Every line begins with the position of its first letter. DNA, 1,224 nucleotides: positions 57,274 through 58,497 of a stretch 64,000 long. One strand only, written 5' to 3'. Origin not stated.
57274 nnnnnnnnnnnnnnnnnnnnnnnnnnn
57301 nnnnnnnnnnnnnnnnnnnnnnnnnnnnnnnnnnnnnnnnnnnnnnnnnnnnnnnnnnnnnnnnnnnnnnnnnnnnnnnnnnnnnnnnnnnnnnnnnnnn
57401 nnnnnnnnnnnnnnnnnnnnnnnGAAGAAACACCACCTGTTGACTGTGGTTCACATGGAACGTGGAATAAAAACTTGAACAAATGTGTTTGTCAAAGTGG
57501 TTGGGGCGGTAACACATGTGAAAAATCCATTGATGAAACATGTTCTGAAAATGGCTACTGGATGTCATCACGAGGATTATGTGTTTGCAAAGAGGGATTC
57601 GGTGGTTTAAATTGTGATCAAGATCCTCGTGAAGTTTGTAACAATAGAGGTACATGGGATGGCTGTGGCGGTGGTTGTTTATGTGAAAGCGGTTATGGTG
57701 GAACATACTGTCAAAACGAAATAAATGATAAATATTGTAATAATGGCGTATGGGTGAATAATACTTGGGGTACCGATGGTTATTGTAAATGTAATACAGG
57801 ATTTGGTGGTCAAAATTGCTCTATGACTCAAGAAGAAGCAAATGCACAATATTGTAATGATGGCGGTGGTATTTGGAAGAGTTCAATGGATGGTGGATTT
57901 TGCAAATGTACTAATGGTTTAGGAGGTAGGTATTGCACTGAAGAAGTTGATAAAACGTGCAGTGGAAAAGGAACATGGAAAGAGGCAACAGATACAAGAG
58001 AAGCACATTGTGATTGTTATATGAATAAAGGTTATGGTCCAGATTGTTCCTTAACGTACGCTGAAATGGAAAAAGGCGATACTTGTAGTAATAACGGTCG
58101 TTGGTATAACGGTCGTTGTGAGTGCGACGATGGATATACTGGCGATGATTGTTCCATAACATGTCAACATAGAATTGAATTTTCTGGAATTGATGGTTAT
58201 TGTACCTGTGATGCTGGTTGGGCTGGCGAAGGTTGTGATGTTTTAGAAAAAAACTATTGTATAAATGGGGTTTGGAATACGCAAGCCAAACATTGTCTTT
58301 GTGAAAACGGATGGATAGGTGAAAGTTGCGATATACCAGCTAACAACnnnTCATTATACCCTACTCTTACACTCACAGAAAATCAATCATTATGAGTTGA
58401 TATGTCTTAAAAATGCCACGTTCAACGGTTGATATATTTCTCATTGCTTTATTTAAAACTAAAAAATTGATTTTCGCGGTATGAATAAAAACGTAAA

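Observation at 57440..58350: Eight tandem EGF-like repeats in a bacterial protein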

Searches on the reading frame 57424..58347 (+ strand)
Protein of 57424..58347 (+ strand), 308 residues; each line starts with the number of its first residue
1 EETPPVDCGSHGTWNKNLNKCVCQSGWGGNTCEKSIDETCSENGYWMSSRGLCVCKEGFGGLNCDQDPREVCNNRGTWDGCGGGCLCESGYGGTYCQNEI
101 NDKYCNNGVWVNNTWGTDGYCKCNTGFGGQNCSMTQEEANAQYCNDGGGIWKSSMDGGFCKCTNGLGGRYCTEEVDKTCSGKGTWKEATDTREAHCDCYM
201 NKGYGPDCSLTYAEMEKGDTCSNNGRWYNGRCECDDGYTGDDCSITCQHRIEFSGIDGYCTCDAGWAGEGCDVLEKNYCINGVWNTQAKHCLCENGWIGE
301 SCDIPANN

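Call 17: find_homologous_proteins(query=window:57424-58347:+, max_evalue=0.001)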
Query window:57424-58347:+ (308 aa): 3 proteins with E <= 0.001 among 141 candidates.
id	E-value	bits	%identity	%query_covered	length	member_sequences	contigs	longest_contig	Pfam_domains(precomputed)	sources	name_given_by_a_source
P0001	1.2e-197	675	93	100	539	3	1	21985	PF21700.4,PF25024.1,PF23106.2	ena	-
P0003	5.7e-87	311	49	100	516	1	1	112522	PF25024.1,PF23301.2,PF23106.2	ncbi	-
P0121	3.0e-65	239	74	46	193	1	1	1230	PF21700.4,PF07974.20,PF25024.1,PF23301.2,PF21795.4,PF00053.31,PF23106.2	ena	-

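Call 26: predict_structure(alignment_id=A1)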
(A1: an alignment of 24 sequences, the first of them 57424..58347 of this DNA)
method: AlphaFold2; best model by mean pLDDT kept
length: 308 residues; sequences in the alignment: 24
mean_pLDDT: 79.3   pTM: 0.66
mean pLDDT of the five models: 79.3, 78.0, 77.5, 76.4, 76.3
residues with pLDDT >= 90: 12; 70-90: 254; 50-70: 39; < 50: 3
segments of 3 or more residues with pLDDT < 50: none
pLDDT, mean of each block of 10 residues (from residue 1): 75 79 76 83 77 81 82 82 74 78 81 65 87 89 85 80 82 83 85 82 77 71 77 80 81 61 80 88 77 81 77
secondary structure, 60 per line:
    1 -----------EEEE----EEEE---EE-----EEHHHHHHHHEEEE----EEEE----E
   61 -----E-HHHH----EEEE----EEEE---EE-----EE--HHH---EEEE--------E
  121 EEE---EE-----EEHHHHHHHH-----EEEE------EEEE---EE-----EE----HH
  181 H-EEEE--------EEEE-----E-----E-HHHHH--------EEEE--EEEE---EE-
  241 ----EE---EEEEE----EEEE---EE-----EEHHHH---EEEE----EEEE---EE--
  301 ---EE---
elements in order: E12-15 E20-23 H36-43 E44-47 E52-55 H68-71 E76-79 E84-87 E108-111 E120-123 H136-143 E149-152 E159-162 E183-186 E195-198 H212-216 E225-228 E231-234 E250-254 E259-262 H275-278 E282-285 E290-293

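Call 27: search_protein_representatives(protein=window:57424-58347:+)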
Query: 308 residues. Proteins with E-value up to 0.001 (for the whole library): 412; up to 1e-10: 60; up to 1e-30: 5. The best 150 are listed.
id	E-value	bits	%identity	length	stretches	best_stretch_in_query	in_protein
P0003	1.8e-87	310.6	57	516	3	1-187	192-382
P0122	3.4e-66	240.6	48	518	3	2-185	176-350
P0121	9.6e-66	239.1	75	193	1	1-141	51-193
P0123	3.4e-45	171.5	44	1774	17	219-274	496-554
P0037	7.6e-33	130.8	43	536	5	8-134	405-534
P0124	3.8e-29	118.7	36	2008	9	20-179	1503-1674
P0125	2.7e-28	115.8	42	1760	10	6-134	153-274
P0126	1.2e-27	113.8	36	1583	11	77-306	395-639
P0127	3.2e-27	112.3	46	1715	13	219-272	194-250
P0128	5.0e-27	111.7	49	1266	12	219-247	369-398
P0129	9.5e-26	107.5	43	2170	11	205-273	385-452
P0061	2.2e-24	103.0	43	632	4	21-97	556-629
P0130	2.4e-24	102.9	49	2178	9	193-272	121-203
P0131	1.8e-23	100.0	48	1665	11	219-272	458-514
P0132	6.4e-22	94.9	41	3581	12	8-98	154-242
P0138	3.3e-18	82.7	36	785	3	6-134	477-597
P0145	2.2e-16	76.7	39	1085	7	227-303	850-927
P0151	1.4e-14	70.8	35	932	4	10-144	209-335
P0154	1.0e-13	67.8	37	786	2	10-142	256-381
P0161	1.1e-12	64.4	38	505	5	4-135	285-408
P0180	3.2e-10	56.4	37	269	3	36-97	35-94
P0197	6.5e-09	52.1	37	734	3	16-138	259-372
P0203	9.3e-09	51.6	36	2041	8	6-133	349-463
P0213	2.3e-08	50.3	34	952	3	5-137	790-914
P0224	5.4e-08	49.1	35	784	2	10-98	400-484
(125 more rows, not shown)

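Call 28: list_cluster_members(proteins=[P0122, P0123, P0124, P0125, P0126, P0127, P0128, P0129, P0130, P0132])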
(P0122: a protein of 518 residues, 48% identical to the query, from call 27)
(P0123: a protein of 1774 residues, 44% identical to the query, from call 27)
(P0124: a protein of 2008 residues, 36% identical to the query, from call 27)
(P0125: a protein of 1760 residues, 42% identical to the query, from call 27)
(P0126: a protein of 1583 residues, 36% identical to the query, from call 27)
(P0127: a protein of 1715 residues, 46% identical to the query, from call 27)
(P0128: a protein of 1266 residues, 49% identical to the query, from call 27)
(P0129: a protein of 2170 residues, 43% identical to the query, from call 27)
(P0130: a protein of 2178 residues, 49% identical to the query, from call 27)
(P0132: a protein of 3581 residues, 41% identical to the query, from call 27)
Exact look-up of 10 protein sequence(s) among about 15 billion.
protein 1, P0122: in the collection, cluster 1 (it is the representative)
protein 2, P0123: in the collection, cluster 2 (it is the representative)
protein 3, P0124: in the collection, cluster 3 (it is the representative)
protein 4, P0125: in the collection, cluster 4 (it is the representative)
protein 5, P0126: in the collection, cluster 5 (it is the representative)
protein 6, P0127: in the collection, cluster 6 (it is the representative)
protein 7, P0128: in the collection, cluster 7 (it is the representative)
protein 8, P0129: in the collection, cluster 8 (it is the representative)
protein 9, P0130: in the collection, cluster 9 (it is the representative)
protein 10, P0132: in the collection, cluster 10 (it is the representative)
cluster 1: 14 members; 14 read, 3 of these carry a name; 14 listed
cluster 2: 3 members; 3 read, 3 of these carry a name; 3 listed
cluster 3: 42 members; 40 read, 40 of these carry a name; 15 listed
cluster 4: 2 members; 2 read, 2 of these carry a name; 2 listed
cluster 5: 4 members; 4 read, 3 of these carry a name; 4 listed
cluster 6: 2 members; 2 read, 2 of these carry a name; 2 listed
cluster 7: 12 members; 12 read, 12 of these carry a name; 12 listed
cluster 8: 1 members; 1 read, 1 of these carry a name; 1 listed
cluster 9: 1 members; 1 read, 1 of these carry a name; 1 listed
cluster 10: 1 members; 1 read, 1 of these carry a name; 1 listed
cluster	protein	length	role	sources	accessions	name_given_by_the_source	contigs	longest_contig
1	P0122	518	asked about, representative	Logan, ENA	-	-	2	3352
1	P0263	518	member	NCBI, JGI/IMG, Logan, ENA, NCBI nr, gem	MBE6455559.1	MAG: hypothetical protein E7014_03835 [Alphaproteobacteria bacterium] | hypothetical protein [Alphaproteobacteria bacterium]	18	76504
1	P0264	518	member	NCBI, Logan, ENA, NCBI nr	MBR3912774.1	MAG: hypothetical protein IKJ28_00840 [Alphaproteobacteria bacterium] | hypothetical protein [Alphaproteobacteria bacterium]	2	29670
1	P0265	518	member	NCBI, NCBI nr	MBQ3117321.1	MAG: hypothetical protein IJC11_03245 [Alphaproteobacteria bacterium] | hypothetical protein [Alphaproteobacteria bacterium]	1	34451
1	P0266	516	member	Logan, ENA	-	-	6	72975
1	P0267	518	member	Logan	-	-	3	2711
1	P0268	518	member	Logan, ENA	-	-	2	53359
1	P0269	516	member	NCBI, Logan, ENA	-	-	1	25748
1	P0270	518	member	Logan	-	-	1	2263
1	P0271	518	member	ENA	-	-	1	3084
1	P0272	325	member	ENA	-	-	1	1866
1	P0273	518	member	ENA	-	-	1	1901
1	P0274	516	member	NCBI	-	-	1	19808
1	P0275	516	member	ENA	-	-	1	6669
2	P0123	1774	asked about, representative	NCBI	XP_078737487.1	tenascin [Lampetra fluviatilis]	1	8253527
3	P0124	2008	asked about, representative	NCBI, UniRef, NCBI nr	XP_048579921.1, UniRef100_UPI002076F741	neurogenic locus notch homolog protein 1 isoform X13 [Nematostella vectensis] | neurogenic locus notch homolog protein 1 isoform X13 n=1 Tax=Nematostella vectensis ...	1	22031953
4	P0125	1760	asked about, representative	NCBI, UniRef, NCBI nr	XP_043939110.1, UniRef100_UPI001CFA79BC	tenascin-like isoform X5 [Protopterus annectens] | tenascin-like isoform X5 n=1 Tax=Protopterus annectens TaxID=7888 RepID=UPI001CFA79BC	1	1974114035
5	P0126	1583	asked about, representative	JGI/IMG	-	hypothetical protein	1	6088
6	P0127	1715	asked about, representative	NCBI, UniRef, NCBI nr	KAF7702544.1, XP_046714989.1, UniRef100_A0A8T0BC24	uncharacterized protein LOC124392249 isoform X1 [Silurus meridionalis] | Tenascin n=1 Tax=Silurus meridionalis TaxID=175797 RepID=A0A8T0BC24_SILME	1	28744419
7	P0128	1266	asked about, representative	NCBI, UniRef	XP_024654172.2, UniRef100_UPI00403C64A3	tenascin isoform X2 [Maylandia zebra] | tenascin isoform X2 n=1 Tax=Maylandia zebra TaxID=106582 RepID=UPI00403C64A3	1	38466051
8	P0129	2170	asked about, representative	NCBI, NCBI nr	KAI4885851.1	hypothetical protein NFI96_020463 [Prochilodus magdalenae]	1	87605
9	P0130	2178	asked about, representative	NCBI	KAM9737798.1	uncharacterized protein tnxbb isoform 1-T1 [Menidia menidia]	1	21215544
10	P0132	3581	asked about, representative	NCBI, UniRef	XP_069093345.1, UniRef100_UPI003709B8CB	tenascin-X isoform X10 [Pleurodeles waltl] | tenascin-X isoform X10 n=1 Tax=Pleurodeles waltl TaxID=8319 RepID=UPI003709B8CB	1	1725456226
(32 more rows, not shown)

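Call 29: search_protein_families(library=pfam, proteins=[P0123, P0124, P0125, P0127, P0128], max_evalue=0.00001)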
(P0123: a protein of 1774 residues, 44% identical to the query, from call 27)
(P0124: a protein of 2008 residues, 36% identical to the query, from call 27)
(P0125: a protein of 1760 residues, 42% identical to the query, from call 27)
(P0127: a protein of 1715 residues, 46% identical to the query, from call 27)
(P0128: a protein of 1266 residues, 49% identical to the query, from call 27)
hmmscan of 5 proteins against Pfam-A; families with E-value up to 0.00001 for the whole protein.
P0123 (1774 aa): 13 families
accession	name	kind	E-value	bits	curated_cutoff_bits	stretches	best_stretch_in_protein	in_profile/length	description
PF25024.1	EGF_TEN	-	2.6e-201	665.8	65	4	373-597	2-234/234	Teneurin EGF domain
PF23106.1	EGF_Teneurin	-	5.2e-138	449.1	24.3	16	742-770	1-29/30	Teneurin-like EGF domain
PF18720.7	EGF_Tenascin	-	1.1e-106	348.2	25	9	587-614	2-29/29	Tenascin EGF domain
PF00041.27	fn3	-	1.4e-106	349.3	25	8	1280-1362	1-83/84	Fibronectin type III domain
PF07974.19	EGF_2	-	1.6e-87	287.9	22.1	0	339-365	1-32/32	EGF-like domain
PF00147.23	Fibrinogen_C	-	8e-81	271.5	22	1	1550-1757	2-220/221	Fibrinogen beta and gamma chains, C-terminal globular domain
PF12661.13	hEGF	-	2.2e-32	110.8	29.3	0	467-484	1-22/22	Human growth factor-like EGF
PF00008.33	EGF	-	2.2e-28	98.6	21.5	0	463-487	1-31/32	EGF-like domain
PF25820.1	DUF7949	-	3e-14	53.4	27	0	344-366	10-32/35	Domain of unknown function (DUF7949)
PF25300.1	Fn3_Dep-1_3rd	-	4.7e-14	52.5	26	0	1292-1361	10-82/85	Dep-1 third Fn3-like domain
PF16656.11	Pur_ac_phosph_N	-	2.1e-13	51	30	0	1187-1272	8-90/93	Purple acid Phosphatase, N-terminal domain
PF25059.1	FN3_DSCAM-DSCAML_C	-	2.2e-09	38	39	0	1385-1454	10-79/89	DSCAM/DSCAML C-terminal Fn3-like domain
PF24943.1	Fn3_Dep-1_2nd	-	3.7e-08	33.5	27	0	1335-1366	64-95/97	Dep-1 second Fn3-like domain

P0124 (2008 aa): 10 families
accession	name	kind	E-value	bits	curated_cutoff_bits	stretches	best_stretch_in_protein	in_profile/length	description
PF00008.33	EGF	-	2.9e-195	631.7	21.5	27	1560-1590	1-32/32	EGF-like domain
PF07645.21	EGF_CA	-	1.2e-170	554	27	15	1822-1862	1-40/43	Calcium-binding EGF domain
PF12661.13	hEGF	-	1.3e-125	406.5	29.3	0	1793-1814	1-22/22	Human growth factor-like EGF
PF23283.1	D8C_UMOD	-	6.2e-113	369.8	27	6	197-272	10-87/88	Uromodulin-like, D8C domain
PF25024.1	EGF_TEN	-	9.7e-104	346.5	65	12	1504-1723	45-234/234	Teneurin EGF domain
PF12662.13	cEGF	-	8.2e-62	205.1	26.6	0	1653-1673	1-24/24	Complement Clr-like EGF-like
PF07974.19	EGF_2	-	6.9e-47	157.9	22.1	0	1865-1896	1-32/32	EGF-like domain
PF12947.13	EGF_3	-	4.5e-20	72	28.5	0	1522-1550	1-31/36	EGF domain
PF14670.12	FXa_inhibition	-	1.1e-19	70.7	33.4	0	732-762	1-35/36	Coagulation Factor Xa inhibitory site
PF21795.3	JAG1-like_EGF2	-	7.8e-14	51.8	27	0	1151-1176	3-25/25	Protein jagged-1-like, atypical EGF2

P0125 (1760 aa): 20 families
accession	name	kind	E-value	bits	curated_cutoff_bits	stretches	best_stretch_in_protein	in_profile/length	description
PF00041.27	fn3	-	5.9e-139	453.1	25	10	712-795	3-82/84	Fibronectin type III domain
PF25024.1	EGF_TEN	-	2.5e-136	453.2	65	4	218-442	2-234/234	Teneurin EGF domain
PF23106.1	EGF_Teneurin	-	1e-120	393.8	24.3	14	215-243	1-29/30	Teneurin-like EGF domain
PF07974.19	EGF_2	-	3.6e-79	261.2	22.1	1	184-210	1-32/32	EGF-like domain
PF00147.23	Fibrinogen_C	-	1.3e-53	182.6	22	1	1621-1753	1-134/221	Fibrinogen beta and gamma chains, C-terminal globular domain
PF18720.7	EGF_Tenascin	-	1.9e-50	168.6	25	0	679-706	2-29/29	Tenascin EGF domain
PF16656.11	Pur_ac_phosph_N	-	1.9e-36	124.9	30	0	1181-1247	6-81/93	Purple acid Phosphatase, N-terminal domain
PF25059.1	FN3_DSCAM-DSCAML_C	-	3.6e-36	123.8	39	0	1280-1352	9-82/89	DSCAM/DSCAML C-terminal Fn3-like domain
PF00008.33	EGF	-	1.4e-25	89.6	21.5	0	432-456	1-31/32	EGF-like domain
PF25300.1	Fn3_Dep-1_3rd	-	1e-21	77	26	0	713-788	1-78/85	Dep-1 third Fn3-like domain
PF09294.16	Interfer-bind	-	1.3e-20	74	21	0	1293-1339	43-90/104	Interferon-alpha/beta receptor, fibronectin type III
PF12661.13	hEGF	-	7.5e-16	58.3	29.3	0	374-391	1-22/22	Human growth factor-like EGF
PF24943.1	Fn3_Dep-1_2nd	-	3.1e-15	56.2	27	0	1313-1350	58-95/97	Dep-1 second Fn3-like domain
PF10179.15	NDNF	-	5.8e-14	52.7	27.3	0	941-981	82-120/127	Neuron-derived neurotrophic factor, first Fn(III) domain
PF16389.11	DUF4998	-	1.4e-13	51.3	29.1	0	1270-1331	123-186/199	Domain of unknown function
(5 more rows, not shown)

P0127 (1715 aa): 8 families
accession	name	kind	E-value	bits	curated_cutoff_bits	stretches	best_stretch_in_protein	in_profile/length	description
PF25024.1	EGF_TEN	-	1.5e-155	516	65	4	164-388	2-234/234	Teneurin EGF domain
PF23106.1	EGF_Teneurin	-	4e-109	356.7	24.3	15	161-189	1-29/30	Teneurin-like EGF domain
PF18720.7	EGF_Tenascin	-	3.3e-82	270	25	1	254-281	2-29/29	Tenascin EGF domain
PF07974.19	EGF_2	-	6.8e-79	260.3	22.1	2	533-559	1-32/32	EGF-like domain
PF12661.13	hEGF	-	2.8e-29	100.9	29.3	0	165-182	1-22/22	Human growth factor-like EGF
PF00041.27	fn3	-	1.1e-26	93.3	25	2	728-813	2-83/84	Fibronectin type III domain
PF25820.1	DUF7949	-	3.5e-26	91.6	27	0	445-469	10-34/35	Domain of unknown function (DUF7949)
PF00008.33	EGF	-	3.4e-14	53.2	21.5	0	192-216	1-31/32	EGF-like domain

P0128 (1266 aa): 14 families
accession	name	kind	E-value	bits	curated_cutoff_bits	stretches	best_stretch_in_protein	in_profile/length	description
PF25024.1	EGF_TEN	-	6.6e-161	533.6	65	4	246-470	2-234/234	Teneurin EGF domain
PF23106.1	EGF_Teneurin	-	3.9e-103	337.5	24.3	13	212-240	1-29/30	Teneurin-like EGF domain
PF07974.19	EGF_2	-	3.6e-78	258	22.1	7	429-455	1-32/32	EGF-like domain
PF00147.23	Fibrinogen_C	-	3.1e-75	253.3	22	1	1052-1257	2-220/221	Fibrinogen beta and gamma chains, C-terminal globular domain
PF18720.7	EGF_Tenascin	-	1.3e-68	226.6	25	5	398-425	2-29/29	Tenascin EGF domain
PF00041.27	fn3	-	1.4e-62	208.3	25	5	961-1039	3-82/84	Fibronectin type III domain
PF12661.13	hEGF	-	1.6e-26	92.2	29.3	0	185-202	1-22/22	Human growth factor-like EGF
PF00008.33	EGF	-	1.9e-19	70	21.5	0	176-205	1-31/32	EGF-like domain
PF25820.1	DUF7949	-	6.9e-17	61.8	27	0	342-364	11-33/35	Domain of unknown function (DUF7949)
PF25300.1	Fn3_Dep-1_3rd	-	8.3e-14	51.7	26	0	690-769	2-83/85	Dep-1 third Fn3-like domain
PF23008.3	FN3_Tor_3rd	-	1.5e-10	41.4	30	0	787-850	17-80/92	Tyrosine-protein kinase receptor torso, third FN3 domain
PF25059.1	FN3_DSCAM-DSCAML_C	-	3.1e-10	40.7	39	0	794-845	12-63/89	DSCAM/DSCAML C-terminal Fn3-like domain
PF16656.11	Pur_ac_phosph_N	-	4.9e-10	40.3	30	0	964-1037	6-84/93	Purple acid Phosphatase, N-terminal domain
PF23105.1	EGF_integrin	-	2.1e-06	28.1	27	0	422-448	5-31/45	Integrin EGF domain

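Call 35: list_cluster_members(proteins=[P0138, P0151, P0154, P0180, P0197, P0203, P0213, P0224, P0161, P0145])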
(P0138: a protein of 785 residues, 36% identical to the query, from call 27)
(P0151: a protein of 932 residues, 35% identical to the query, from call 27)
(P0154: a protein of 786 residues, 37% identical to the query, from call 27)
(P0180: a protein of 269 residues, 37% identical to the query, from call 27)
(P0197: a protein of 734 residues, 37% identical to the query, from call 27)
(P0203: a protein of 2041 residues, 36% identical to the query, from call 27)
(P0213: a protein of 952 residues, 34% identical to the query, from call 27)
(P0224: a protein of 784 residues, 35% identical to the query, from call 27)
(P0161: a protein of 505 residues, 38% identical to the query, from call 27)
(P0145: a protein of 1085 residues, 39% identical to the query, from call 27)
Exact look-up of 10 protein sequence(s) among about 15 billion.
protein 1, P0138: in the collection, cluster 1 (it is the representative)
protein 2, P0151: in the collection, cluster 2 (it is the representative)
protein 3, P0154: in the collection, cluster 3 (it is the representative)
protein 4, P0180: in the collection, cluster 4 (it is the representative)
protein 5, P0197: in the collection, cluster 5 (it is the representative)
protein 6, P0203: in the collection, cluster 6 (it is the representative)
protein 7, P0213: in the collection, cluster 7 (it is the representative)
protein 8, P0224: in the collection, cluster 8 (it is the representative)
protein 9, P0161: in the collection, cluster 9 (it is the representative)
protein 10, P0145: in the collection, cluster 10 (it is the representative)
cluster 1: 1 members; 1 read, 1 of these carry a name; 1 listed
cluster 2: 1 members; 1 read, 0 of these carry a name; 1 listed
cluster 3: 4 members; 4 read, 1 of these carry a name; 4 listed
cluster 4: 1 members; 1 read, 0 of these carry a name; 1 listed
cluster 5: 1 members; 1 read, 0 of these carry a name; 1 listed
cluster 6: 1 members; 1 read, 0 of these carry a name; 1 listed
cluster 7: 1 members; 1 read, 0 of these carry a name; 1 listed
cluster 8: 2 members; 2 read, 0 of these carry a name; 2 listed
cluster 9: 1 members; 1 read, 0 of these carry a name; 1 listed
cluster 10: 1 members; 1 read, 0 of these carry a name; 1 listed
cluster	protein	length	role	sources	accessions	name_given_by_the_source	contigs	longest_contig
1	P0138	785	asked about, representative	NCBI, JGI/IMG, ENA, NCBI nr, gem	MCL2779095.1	MAG: DUF5123 domain-containing protein [Polyangiaceae bacterium] | DUF5123 domain-containing protein [Polyangiaceae bacterium]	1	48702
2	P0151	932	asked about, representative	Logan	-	-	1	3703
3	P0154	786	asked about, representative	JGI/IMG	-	hypothetical protein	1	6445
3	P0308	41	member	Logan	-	-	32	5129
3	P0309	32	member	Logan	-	-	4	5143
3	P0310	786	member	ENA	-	-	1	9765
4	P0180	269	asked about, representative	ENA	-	-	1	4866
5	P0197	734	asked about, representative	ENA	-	-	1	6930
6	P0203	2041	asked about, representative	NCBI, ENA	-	-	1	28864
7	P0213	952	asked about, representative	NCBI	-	-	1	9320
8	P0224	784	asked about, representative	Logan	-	-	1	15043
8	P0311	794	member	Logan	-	-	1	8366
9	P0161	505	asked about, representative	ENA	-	-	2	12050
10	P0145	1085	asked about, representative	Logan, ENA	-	-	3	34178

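Call 37: fold_search(model_id=the predicted structure, library=pdb)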
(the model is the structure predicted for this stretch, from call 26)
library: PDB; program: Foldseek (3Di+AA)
matches with E <= 10: 309; with E <= 0.001: 45
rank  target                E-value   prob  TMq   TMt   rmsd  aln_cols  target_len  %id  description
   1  9b3n_A                3.8e-09  1.00  0.13  0.19  24.6       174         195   28  Human Notch-1 EGFs 20-24 (released 2024-10-16)
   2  4xbm_B                6.3e-09  1.00  0.12  0.10  34.7       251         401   24  X-ray crystal structure of Notch ligand Delta-like 1 (released 2015-03-11)
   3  5uk5_A                1.1e-07  1.00  0.13  0.19  21.9       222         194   22  Complex of Notch1(EGF8-12) bound to Jagged1(N-EGF3) (released 2017-03-08)
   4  5mvx                  3.2e-06  0.99  0.11  0.12  21.4       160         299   24  Human DLL4 C2-EGF3 (released 2017-06-14)
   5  5fm9                  9.4e-06  0.99  0.12  0.22  16.7       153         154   23  human Notch 1, EGF 4-7 (released 2016-04-20)
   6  4cbz_A                1.3e-05  0.97  0.12  0.13  15.5       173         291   24  Notch ligand, Jagged-1, contains an N-terminal C2 domain (released 2013-11-27)
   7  5uk5_B                1.3e-05  0.97  0.11  0.11  22.5       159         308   20  Complex of Notch1(EGF8-12) bound to Jagged1(N-EGF3) (released 2017-03-08)
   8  4cc0_A                1.7e-05  0.97  0.11  0.11  23.5       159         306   21  Notch ligand, Jagged-1, contains an N-terminal C2 domain (released 2013-11-27)
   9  8hna                  3.5e-05  1.00  0.16  0.26  14.6       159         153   23  Crystal structure of N-terminal fragment (20-221aa) of human SCARF1 (released 2023-12-20)
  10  4g1e_B                5.5e-05  0.97  0.16  0.09  19.6       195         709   22  Crystal structure of integrin alpha V beta 3 with coil-coiled tag. (released 2012-12-12)
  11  5fma_B                5.5e-05  0.93  0.15  0.23  14.3       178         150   22  human Notch 1, EGF 4-7 (released 2016-04-13)
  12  8xez_B                7.1e-05  0.94  0.14  0.08  19.4       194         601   22  Cryo-EM structure of integrin ITGAV/ITGB3 complex, conformation 5 (released 2024-12-18)
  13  6bxj                  8.0e-05  0.97  0.16  0.09  18.6       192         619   20  Structure of a single-chain beta3 integrin (released 2018-10-03)
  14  2vj2_A                9.1e-05  0.90  0.11  0.21  15.9       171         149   24  Human Jagged-1, domains DSL and EGFs1-3 (released 2008-07-29)
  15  8vy2_A                9.1e-05  0.77  0.13  0.04  29.3       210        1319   21  Structure of mCELSR1 extracellular region containing CADH9-GAIN domains (released 2025-05-07)
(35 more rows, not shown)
